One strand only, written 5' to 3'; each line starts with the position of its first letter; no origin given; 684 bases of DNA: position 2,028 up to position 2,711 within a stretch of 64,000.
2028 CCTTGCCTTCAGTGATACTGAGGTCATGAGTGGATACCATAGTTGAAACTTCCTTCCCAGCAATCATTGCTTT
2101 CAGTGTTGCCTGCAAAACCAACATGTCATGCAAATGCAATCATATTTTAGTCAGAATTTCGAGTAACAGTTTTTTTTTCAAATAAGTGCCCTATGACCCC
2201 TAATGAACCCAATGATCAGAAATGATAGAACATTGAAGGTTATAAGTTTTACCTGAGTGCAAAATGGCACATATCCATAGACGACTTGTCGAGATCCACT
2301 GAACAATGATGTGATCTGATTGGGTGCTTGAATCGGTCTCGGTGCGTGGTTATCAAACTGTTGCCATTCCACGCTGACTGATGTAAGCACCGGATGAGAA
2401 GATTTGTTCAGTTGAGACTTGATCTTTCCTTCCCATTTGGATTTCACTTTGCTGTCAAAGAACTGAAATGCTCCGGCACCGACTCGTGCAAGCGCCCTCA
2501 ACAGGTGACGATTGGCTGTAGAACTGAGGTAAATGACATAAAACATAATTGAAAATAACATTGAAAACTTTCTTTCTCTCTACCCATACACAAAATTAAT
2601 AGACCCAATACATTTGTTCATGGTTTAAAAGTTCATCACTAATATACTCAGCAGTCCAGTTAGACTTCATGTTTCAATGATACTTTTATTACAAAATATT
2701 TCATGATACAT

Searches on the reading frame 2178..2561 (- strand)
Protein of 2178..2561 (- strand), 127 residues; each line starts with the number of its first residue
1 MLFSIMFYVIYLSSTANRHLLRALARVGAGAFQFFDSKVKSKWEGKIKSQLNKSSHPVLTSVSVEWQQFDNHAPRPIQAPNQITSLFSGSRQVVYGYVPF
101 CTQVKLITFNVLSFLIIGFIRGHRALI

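Call 19: find_encoding_contigs(protein=window:2178-2561:-, flank=10000, max_places=6)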
Protein window:2178-2561:- (127 aa): no gene with exactly this product is on record in the collection.
